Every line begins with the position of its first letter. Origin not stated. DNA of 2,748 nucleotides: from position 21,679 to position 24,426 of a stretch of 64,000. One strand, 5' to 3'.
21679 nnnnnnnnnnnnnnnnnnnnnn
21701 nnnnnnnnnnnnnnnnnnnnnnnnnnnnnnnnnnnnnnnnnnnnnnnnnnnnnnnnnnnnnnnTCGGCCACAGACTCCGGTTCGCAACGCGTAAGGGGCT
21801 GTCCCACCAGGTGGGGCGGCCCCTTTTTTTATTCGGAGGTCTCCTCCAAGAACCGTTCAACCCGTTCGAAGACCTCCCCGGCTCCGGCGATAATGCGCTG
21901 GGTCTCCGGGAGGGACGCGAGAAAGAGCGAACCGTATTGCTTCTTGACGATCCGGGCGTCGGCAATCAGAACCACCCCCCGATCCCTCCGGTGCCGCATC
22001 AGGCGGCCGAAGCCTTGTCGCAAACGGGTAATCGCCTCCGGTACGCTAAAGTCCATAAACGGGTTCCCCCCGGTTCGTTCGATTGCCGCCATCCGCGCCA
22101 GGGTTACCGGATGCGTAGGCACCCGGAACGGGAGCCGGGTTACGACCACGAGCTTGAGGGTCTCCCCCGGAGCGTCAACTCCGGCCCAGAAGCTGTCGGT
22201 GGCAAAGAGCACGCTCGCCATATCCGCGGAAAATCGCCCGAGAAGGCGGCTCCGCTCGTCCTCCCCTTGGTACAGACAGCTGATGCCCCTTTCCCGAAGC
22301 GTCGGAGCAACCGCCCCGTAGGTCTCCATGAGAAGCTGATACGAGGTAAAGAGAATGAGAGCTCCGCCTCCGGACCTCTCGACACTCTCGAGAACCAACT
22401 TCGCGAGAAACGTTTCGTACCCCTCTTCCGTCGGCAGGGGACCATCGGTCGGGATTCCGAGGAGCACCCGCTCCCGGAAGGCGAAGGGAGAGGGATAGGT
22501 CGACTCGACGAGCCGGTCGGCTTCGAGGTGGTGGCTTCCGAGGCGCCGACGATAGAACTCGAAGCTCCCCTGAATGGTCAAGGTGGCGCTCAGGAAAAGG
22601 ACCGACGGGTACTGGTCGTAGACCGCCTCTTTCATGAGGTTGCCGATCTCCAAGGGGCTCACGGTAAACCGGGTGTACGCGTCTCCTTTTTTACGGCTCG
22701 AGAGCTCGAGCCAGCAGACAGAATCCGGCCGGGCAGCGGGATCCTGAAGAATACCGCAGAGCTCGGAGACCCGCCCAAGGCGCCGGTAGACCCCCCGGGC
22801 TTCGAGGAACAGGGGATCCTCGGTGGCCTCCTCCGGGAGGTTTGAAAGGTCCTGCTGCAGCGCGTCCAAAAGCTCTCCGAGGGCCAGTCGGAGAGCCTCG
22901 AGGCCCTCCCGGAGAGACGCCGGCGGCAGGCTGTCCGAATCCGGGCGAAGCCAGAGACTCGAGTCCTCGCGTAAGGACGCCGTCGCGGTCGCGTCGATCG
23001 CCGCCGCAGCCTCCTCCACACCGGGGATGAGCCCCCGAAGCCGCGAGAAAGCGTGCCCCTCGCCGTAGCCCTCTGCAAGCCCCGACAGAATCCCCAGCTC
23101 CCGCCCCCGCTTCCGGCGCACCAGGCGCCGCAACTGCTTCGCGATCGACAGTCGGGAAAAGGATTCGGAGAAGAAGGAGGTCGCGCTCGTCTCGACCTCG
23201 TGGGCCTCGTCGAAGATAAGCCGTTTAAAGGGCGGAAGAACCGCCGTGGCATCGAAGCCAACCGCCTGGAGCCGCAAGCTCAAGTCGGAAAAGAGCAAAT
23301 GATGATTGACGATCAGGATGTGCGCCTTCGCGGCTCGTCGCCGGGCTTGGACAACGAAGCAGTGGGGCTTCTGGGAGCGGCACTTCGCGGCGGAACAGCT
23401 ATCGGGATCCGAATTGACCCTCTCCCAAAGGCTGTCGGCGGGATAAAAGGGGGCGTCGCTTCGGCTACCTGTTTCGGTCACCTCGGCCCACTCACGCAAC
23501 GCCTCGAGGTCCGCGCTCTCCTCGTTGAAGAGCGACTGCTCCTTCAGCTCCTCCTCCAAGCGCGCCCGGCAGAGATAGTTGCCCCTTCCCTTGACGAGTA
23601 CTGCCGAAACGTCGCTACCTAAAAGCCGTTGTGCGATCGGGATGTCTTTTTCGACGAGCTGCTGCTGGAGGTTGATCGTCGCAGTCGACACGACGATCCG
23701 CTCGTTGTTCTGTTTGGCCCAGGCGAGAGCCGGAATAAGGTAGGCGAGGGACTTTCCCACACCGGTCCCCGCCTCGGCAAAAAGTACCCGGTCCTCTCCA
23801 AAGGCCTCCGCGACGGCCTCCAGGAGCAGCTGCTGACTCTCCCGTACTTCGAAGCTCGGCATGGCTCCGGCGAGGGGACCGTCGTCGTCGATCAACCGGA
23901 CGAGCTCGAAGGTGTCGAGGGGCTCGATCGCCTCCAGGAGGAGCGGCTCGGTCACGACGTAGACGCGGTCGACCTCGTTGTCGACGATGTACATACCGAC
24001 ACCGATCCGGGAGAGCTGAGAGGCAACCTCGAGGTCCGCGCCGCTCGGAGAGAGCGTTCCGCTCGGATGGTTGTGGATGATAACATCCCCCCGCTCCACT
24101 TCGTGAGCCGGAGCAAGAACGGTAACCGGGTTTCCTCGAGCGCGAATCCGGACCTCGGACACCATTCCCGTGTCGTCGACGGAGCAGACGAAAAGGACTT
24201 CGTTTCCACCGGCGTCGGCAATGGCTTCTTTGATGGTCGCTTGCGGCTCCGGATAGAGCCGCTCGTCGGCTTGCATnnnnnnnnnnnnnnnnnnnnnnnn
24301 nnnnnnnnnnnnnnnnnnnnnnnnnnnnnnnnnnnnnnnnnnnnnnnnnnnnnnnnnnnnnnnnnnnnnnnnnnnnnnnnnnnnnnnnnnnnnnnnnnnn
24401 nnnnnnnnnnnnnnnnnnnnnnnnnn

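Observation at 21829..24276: Intact RadC-like JAB/JAMM domain fused to the N-terminus of a DinG/XPD Fe-S helicase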

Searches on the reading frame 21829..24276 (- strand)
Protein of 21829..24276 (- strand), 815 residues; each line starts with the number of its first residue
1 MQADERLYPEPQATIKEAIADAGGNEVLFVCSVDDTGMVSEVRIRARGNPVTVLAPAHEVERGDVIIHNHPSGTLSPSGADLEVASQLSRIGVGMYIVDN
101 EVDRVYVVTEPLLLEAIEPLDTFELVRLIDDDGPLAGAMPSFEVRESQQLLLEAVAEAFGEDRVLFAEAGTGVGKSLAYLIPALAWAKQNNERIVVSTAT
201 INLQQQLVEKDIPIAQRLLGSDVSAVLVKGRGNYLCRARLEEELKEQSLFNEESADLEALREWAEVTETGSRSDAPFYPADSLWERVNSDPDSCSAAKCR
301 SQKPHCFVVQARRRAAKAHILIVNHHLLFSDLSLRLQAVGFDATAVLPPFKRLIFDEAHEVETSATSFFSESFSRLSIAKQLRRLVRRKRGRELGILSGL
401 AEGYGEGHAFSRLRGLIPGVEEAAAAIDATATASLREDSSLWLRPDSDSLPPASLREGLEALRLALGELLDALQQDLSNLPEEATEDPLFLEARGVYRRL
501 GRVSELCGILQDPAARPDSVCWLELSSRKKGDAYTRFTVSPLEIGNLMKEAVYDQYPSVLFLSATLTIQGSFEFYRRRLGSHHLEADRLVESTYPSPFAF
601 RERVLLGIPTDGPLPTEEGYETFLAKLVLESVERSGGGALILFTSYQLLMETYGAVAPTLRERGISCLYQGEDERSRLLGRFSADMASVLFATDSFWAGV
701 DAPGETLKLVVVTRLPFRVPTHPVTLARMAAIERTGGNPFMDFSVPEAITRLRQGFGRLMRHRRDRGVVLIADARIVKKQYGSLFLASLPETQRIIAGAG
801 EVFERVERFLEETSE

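Call 5: search_protein_families(library=pfam, proteins=[window:21829-24276:-], max_evalue=1)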
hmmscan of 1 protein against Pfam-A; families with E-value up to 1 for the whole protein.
window:21829-24276:- (815 aa): 6 families
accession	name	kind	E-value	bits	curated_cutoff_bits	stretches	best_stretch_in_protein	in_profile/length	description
PF13307.12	Helicase_C_2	-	4.7e-42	144.3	25.3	1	630-791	3-169/170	Helicase C-terminal domain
PF00270.35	DEAD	-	1.6e-11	44.6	26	2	155-220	8-73/167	DEAD/DEAH box helicase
PF04002.20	RadC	-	2.6e-05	24.6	22.1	1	65-94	68-97/121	RadC-like JAB domain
PF04851.21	ResIII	-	4.2e-05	23.9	22.5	1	142-209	2-71/164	Type III restriction enzyme, res subunit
PF00271.37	Helicase_C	-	0.042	14.5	23.5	1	628-759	10-106/110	Helicase conserved C-terminal domain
PF14464.11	Prok-JAB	-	0.19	12.1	25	1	65-99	70-102/114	Prokaryotic homologs of the JAB domain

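Call 6: search_protein_families(library=ncbifam, proteins=[window:21829-24276:-], max_evalue=1)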
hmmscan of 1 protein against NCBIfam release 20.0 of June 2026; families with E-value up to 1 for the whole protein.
window:21829-24276:- (815 aa): 13 families
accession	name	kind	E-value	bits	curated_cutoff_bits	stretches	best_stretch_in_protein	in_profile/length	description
NF053712.1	repair_DEAH_YoaA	equivalog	7.3e-158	527.1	680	1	128-795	3-619/630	DNA repair helicase YoaA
NF005981.0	PRK08074.1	equivalog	1.9e-130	436.5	789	1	135-811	249-930/931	ATP-dependent DNA helicase DinG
NF008729.0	PRK11747.1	equivalog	3.1e-114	382.9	598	1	136-795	18-700/703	ATP-dependent DNA helicase DinG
TIGR01407.1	dinG_rel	hypoth_equivalog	2.9e-98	330.2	547.7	1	142-809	244-888/889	putative DnaQ family exonuclease/DinG family helicase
NF005569.0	PRK07246.1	equivalog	4.1e-41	141.1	794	2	616-810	628-819/820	bifunctional DnaQ family exonuclease/ATP-dependent helicase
TIGR03117.2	cas_csf4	equivalog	1e-33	116.6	400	3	140-338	125-323/800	type IV CRISPR-associated DEAD/DEAH-box helicase Csf4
TIGR00604.1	rad3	subfamily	2.8e-11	42.8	246.95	2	699-779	598-679/706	DNA repair helicase (rad3)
NF008394.0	PRK11192.1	equivalog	2.9e-05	23.1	507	1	148-217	27-101/441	ATP-dependent RNA helicase SrmB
NF000642.1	PRK00024.1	equivalog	5.1e-05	23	180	1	65-92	158-185/212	RadC family protein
TIGR00608.1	radc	subfamily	0.00099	18.9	133.85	1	65-90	164-189/218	RadC family protein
TIGR01389.1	recQ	equivalog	0.025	13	640.2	0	145-204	15-66/591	DNA helicase RecQ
NF041067.1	DpdJ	equivalog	0.067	10.8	800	1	140-192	151-200/1482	protein DpdJ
TIGR00614.1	recQ_fam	subfamily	0.15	10.8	219.8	0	151-208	16-69/470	RecQ family ATP-dependent DNA helicase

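Call 7: find_homologous_proteins(query=window:21829-24276:-, max_evalue=1e-10)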
Query window:21829-24276:- (815 aa): 5692 proteins with E <= 1e-10 among 8000 candidates; the best 120 are listed.
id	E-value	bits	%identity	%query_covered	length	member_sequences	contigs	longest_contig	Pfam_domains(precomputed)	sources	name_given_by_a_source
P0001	0.0e+0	1798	100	100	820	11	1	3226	PF04002.21,PF00270.36,PF13307.13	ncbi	ncbi:MAG: helicase C-terminal domain-containing protein, partial [Spirochaetota bacterium]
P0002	5.8e-281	952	55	99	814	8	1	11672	PF04002.21,PF00270.36,PF13307.13,PF04851.22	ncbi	-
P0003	2.5e-279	947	54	99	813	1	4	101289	PF04002.21,PF00270.36,PF13307.13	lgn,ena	-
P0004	1.7e-276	938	54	99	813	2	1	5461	PF04002.21,PF00270.36,PF13307.13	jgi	jgi:ATP-dependent DNA helicase DinG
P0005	2.9e-276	937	54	99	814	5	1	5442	PF04002.21,PF00270.36,PF13307.13,PF04851.22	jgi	jgi:ATP-dependent DNA helicase DinG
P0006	6.5e-276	936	54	99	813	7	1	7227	PF04002.21,PF00270.36,PF13307.13,PF04851.22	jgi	jgi:ATP-dependent DNA helicase DinG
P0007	1.7e-275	934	54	99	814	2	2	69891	PF04002.21,PF00270.36,PF13307.13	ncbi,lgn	ncbi:MAG: helicase C-terminal domain-containing protein [Spirochaetaceae bacterium]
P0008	1.4e-274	931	54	98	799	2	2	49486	PF00270.36,PF13307.13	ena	-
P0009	8.8e-272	922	53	99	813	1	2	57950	PF04002.21,PF00270.36,PF13307.13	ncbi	-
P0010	1.1e-271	922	53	99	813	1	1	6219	PF04002.21,PF00270.36,PF13307.13,PF04851.22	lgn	-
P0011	8.3e-270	915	54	98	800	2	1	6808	PF04002.21,PF00270.36,PF13307.13,PF04851.22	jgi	jgi:ATP-dependent DNA helicase DinG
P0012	1.5e-269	915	52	99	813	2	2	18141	PF04002.21,PF00270.36,PF13307.13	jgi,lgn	jgi:ATP-dependent DNA helicase DinG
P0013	2.1e-269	914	53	99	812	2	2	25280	PF04002.21,PF00270.36,PF13307.13,PF00271.38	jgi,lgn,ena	-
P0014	1.3e-267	908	53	100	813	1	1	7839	PF00270.36,PF13307.13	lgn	-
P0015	6.9e-266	903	53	99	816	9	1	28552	PF04002.21,PF00270.36,PF13307.13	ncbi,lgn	ncbi:MAG: helicase C-terminal domain-containing protein [Spirochaetaceae bacterium]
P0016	1.3e-263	895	52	99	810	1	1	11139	PF04002.21,PF00270.36,PF13307.13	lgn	-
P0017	2.5e-259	881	51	99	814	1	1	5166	PF04002.21,PF00270.36,PF13307.13,PF00271.38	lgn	-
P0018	4.3e-257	873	51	99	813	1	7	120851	PF00270.36,PF13307.13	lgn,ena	-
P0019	4.4e-255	867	54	92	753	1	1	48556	PF00270.36,PF13307.13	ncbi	ncbi:MAG: helicase C-terminal domain-containing protein, partial [Spirochaetia bacterium]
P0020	7.0e-255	866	49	99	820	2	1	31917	PF00270.36,PF13307.13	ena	-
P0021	7.1e-255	866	51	99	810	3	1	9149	PF00270.36,PF13307.13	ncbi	-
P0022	7.9e-255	866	50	99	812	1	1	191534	PF00270.36,PF13307.13,PF04851.22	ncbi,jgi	-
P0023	1.9e-254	865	49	99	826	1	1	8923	PF00270.36,PF13307.13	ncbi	ncbi:helicase C-terminal domain-containing protein [Salinispira pacifica]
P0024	3.5e-253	861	49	99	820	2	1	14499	PF00270.36,PF13307.13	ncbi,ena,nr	ncbi:MAG TPA: helicase C-terminal domain-containing protein [Spirochaetia bacterium]|nr:helicase C-t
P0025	2.1e-252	858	51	99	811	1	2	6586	PF04002.21,PF00270.36,PF13307.13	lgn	-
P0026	1.3e-251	855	51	99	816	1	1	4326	PF00270.36,PF13307.13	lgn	-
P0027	2.5e-251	854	50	99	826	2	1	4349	PF00270.36,PF13307.13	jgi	-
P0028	3.6e-251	854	51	99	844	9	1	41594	PF00270.36,PF13307.13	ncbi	-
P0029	7.4e-251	853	51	98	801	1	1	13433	PF00270.36,PF13307.13,PF04851.22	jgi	jgi:ATP-dependent DNA helicase DinG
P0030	3.3e-250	851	49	99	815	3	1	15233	PF04002.21,PF00270.36,PF13307.13,PF00271.38,PF04851.22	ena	-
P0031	3.6e-250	851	51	99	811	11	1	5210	PF04002.21,PF00270.36,PF13307.13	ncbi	ncbi:MAG: helicase C-terminal domain-containing protein [Alkalispirochaetaceae bacterium]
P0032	5.9e-250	850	49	100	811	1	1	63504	PF00270.36,PF13307.13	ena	-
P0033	1.6e-249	848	49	99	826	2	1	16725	PF00270.36,PF13307.13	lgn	-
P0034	1.8e-248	845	52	92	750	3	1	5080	PF00270.36,PF13307.13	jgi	jgi:ATP-dependent DNA helicase DinG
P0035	1.9e-248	845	51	99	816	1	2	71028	PF00270.36,PF13307.13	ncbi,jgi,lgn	-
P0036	2.4e-247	841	50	99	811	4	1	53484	PF04002.21,PF00270.36,PF13307.13,PF00271.38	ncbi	ncbi:MAG: helicase C-terminal domain-containing protein [Spirochaetaceae bacterium]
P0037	4.0e-247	840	50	99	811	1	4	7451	PF04002.21,PF00270.36,PF13307.13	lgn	-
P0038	4.2e-247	840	48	99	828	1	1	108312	PF00270.36,PF13307.13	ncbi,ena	-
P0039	5.5e-247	840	49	99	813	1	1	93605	PF04002.21,PF00270.36,PF13307.13,PF04851.22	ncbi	-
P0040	2.7e-244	831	48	99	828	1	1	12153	PF00270.36,PF13307.13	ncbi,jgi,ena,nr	ncbi:MAG TPA: helicase C-terminal domain-containing protein [Spirochaetia bacterium]|nr:helicase C-t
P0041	4.7e-244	830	48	99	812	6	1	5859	PF00270.36,PF13307.13,PF04851.22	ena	-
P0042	9.2e-244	829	49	99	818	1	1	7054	PF00270.36,PF13307.13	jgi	jgi:ATP-dependent DNA helicase DinG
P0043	1.1e-243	829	50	99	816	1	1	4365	PF00270.36,PF13307.13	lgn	-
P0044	1.4e-243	829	49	99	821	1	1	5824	PF00270.36,PF13307.13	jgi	jgi:ATP-dependent DNA helicase DinG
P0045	1.6e-243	829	50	99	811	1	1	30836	PF04002.21,PF00270.36,PF13307.13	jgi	jgi:ATP-dependent DNA helicase DinG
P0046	6.8e-243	826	51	97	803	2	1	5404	PF00270.36,PF13307.13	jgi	jgi:ATP-dependent DNA helicase DinG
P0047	8.9e-243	826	49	99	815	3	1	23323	PF00270.36,PF13307.13,PF04851.22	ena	-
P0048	6.7e-242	823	48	99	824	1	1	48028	PF04002.21,PF00270.36,PF13307.13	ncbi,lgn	-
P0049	1.4e-241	822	49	99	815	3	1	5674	PF04002.21,PF00270.36,PF13307.13,PF00271.38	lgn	-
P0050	1.6e-241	822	48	99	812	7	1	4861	PF00270.36,PF13307.13,PF04851.22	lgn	-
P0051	2.1e-241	822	47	100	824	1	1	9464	PF00270.36,PF13307.13,PF04851.22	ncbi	-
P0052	1.7e-240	819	50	98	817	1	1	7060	PF00270.36,PF13307.13,PF04851.22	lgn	-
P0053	1.8e-240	819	51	99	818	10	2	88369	PF04002.21,PF00270.36,PF13307.13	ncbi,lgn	-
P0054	1.9e-240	818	49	99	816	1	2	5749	PF00270.36,PF13307.13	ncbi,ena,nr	ncbi:MAG TPA: helicase C-terminal domain-containing protein [Spirochaetia bacterium]|nr:helicase C-t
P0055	2.0e-240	818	49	99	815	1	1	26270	PF00270.36,PF13307.13,PF00271.38,PF04851.22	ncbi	-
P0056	3.5e-240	818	48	99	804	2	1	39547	PF00270.36,PF13307.13,PF04851.22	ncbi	-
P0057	5.2e-240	817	47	99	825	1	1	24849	PF04002.21,PF00270.36,PF13307.13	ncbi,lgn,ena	-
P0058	5.7e-240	817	50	98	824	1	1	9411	PF04002.21,PF00270.36,PF13307.13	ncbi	-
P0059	2.0e-239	815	49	98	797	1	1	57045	PF00270.36,PF13307.13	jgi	jgi:ATP-dependent DNA helicase DinG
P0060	2.3e-239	815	49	99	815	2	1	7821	PF00270.36,PF13307.13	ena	-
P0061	3.5e-239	814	50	99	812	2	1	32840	PF04002.21,PF00270.36,PF13307.13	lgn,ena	-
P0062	4.0e-239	814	47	99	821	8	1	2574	PF00270.36,PF13307.13,PF04851.22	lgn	-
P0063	4.3e-239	814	48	100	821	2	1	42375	PF00270.36,PF13307.13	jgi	jgi:ATP-dependent DNA helicase DinG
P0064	5.8e-239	814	49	100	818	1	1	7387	PF00270.36,PF13307.13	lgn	-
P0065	5.8e-239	813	49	97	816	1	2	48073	PF04002.21,PF00270.36,PF13307.13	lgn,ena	-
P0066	7.8e-239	813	48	99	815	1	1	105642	PF04002.21,PF00270.36,PF13307.13,PF00271.38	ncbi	-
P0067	7.9e-239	813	49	99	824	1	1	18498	PF00270.36,PF13307.13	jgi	jgi:ATP-dependent DNA helicase DinG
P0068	8.5e-239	813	47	99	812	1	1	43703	PF00270.36,PF13307.13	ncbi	-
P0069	1.3e-238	812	48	99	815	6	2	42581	PF04002.21,PF00270.36,PF13307.13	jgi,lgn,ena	-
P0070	1.4e-238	812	49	99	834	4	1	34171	PF04002.21,PF00270.36,PF13307.13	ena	-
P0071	1.5e-238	812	47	99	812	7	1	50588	PF00270.36,PF13307.13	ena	-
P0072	1.5e-238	812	50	99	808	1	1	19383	PF00270.36,PF13307.13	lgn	-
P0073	4.6e-238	811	50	99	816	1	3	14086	PF04002.21,PF00270.36,PF13307.13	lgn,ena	-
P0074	4.8e-238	810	49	99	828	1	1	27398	PF00270.36,PF13307.13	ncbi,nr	ncbi:MAG: helicase c2 [Spirochaetales bacterium]|nr:helicase c2 [Spirochaetales bacterium]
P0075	4.9e-238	810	49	100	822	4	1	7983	PF04002.21,PF00270.36,PF13307.13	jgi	jgi:ATP-dependent DNA helicase DinG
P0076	5.0e-238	810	48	99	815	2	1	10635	PF00270.36,PF13307.13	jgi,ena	-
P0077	5.0e-238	810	48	99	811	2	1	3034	PF00270.36,PF13307.13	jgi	jgi:ATP-dependent DNA helicase DinG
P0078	5.4e-238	810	47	100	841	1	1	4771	PF00270.36,PF13307.13,PF04851.22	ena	-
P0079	6.5e-238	810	50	100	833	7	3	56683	PF00270.36,PF13307.13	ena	-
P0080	8.8e-238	810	50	98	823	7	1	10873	PF00270.36,PF13307.13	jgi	jgi:ATP-dependent DNA helicase DinG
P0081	9.4e-238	809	47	99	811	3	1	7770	PF00270.36,PF13307.13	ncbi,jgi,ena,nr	ncbi:MAG TPA: helicase c2 [Sediminispirochaeta sp.]|nr:helicase c2 [Sediminispirochaeta sp.]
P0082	1.6e-237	809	48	99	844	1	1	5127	PF00270.36,PF13307.13,PF04851.22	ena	-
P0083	2.1e-237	808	47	99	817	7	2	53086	PF04002.21,PF00270.36,PF13307.13,PF04851.22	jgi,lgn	jgi:ATP-dependent DNA helicase DinG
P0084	2.1e-237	808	49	99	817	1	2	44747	PF04002.21,PF00270.36,PF13307.13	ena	-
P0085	2.6e-237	808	49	99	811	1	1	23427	PF00270.36,PF13307.13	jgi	jgi:ATP-dependent DNA helicase DinG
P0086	4.7e-237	807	49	99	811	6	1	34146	PF00270.36,PF13307.13,PF04851.22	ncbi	-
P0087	6.3e-237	807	49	99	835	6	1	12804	PF00270.36,PF13307.13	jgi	jgi:ATP-dependent DNA helicase DinG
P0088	7.0e-237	807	50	98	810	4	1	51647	PF00270.36,PF13307.13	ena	-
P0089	7.9e-237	806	48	99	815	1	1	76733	PF00270.36,PF13307.13,PF00271.38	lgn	-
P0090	8.8e-237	806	47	98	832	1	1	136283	PF04002.21,PF00270.36,PF13307.13,PF04851.22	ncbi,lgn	-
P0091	1.2e-236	806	46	100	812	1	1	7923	PF00270.36,PF13307.13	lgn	-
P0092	1.7e-236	805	48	99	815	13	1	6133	PF00270.36,PF13307.13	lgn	-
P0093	1.8e-236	805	48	99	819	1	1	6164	PF00270.36,PF13307.13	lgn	-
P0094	1.8e-236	805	48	100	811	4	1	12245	PF00270.36,PF13307.13,PF04851.22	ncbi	-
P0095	2.1e-236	805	48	99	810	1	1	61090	PF00270.36,PF13307.13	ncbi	-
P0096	2.6e-236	805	50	99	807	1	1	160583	PF00270.36,PF13307.13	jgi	jgi:ATP-dependent DNA helicase DinG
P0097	3.5e-236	804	48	99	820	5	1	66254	PF00270.36,PF13307.13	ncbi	-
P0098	7.0e-236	803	48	99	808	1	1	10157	PF04002.21,PF00270.36,PF13307.13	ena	-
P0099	8.9e-236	803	50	100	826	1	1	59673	PF04002.21,PF00270.36,PF13307.13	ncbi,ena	-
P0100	1.2e-235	803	49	99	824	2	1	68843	PF00270.36,PF13307.13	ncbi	ncbi:MAG: helicase C-terminal domain-containing protein [Spirochaetia bacterium]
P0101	1.3e-235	802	46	99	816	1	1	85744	PF04002.21,PF00270.36,PF13307.13,PF00271.38,PF04851.22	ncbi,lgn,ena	-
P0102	1.4e-235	802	50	100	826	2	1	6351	PF00270.36,PF13307.13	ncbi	-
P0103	1.5e-235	802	50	99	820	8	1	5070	PF00270.36,PF13307.13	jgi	jgi:ATP-dependent DNA helicase DinG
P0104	1.7e-235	802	49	99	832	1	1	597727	PF00270.36,PF13307.13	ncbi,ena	-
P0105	1.9e-235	802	50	98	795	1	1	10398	PF00270.36,PF13307.13,PF04851.22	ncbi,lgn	-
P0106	2.0e-235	802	48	99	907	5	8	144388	PF00270.36,PF13307.13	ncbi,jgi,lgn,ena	-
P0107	2.3e-235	802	49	100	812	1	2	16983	PF00270.36,PF13307.13,PF04851.22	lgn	-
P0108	4.7e-235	801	49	99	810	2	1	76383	PF00270.36,PF13307.13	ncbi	-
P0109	5.0e-235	800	48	99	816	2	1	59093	PF00270.36,PF13307.13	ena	-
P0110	5.6e-235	800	48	99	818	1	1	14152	PF00270.36,PF13307.13,PF04851.22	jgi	jgi:ATP-dependent DNA helicase DinG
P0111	6.6e-235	800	48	100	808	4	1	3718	PF00270.36,PF13307.13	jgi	jgi:ATP-dependent DNA helicase DinG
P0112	6.6e-235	800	48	99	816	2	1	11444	PF00270.36,PF13307.13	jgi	jgi:ATP-dependent DNA helicase DinG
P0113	6.7e-235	800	49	99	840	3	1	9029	PF00270.36,PF13307.13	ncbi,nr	ncbi:MAG TPA: helicase C-terminal domain-containing protein [Spirochaetia bacterium]|nr:helicase C-t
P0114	1.0e-234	799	49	99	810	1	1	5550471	PF04002.21,PF00270.36,PF13307.13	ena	-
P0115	1.1e-234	799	49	98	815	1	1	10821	PF00270.36,PF13307.13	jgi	jgi:ATP-dependent DNA helicase DinG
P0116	1.1e-234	799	48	99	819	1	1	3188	PF00270.36,PF13307.13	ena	-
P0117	1.3e-234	799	48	99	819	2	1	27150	PF00270.36,PF13307.13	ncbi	-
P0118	1.4e-234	799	47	99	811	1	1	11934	PF00270.36,PF13307.13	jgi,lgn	jgi:ATP-dependent DNA helicase DinG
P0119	1.4e-234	799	48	99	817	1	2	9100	PF00270.36,PF13307.13,PF04851.22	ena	-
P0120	1.5e-234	799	45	100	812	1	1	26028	PF04002.21,PF00270.36,PF13307.13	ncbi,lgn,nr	ncbi:MAG: DEAD/DEAH box helicase [Spirochaetales bacterium]|nr:DEAD/DEAH box helicase [Spirochaetale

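Call 22: search_protein_families(library=padloc, proteins=[window:21829-24276:-], max_evalue=0.01)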
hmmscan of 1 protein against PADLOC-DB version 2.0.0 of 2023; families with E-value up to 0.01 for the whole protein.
window:21829-24276:- (815 aa): 9 families
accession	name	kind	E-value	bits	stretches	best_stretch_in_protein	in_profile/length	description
PDLC01439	typeIV_DinG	-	4.1e-115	383.6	1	132-794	4-561/575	CAS-IV-A; associated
PDLC01729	typeIV_DinG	-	3.6e-46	156.2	2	142-389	18-261/666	Csf4_0_IVA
PDLC01730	typeIV_DinG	-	5.8e-31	105.6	3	142-266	119-239/802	Csf4_1_IVA1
PDLC01321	typeIV_DinG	-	4e-27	93.3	2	150-398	4-230/559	CAS-IV-A; associated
PDLC01007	typeIV_DinG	-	7.9e-26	88.8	2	150-266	4-116/676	CRISPR type AFERR-associated DEAD/DEAH-box helicase Csf4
PDLC01731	typeIV_DinG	-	2.7e-17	60.8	2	630-767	361-481/526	Csf4_2_IVA1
PDLC01732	typeIV_DinG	-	4.3e-07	27.1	1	688-775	507-590/648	Csf4_3_IVE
PDLC04987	PDC-S28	-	0.0013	15.2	0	681-778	382-470/846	-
PDLC02864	DpdF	-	0.0018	15.1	0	147-208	26-79/610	DpdF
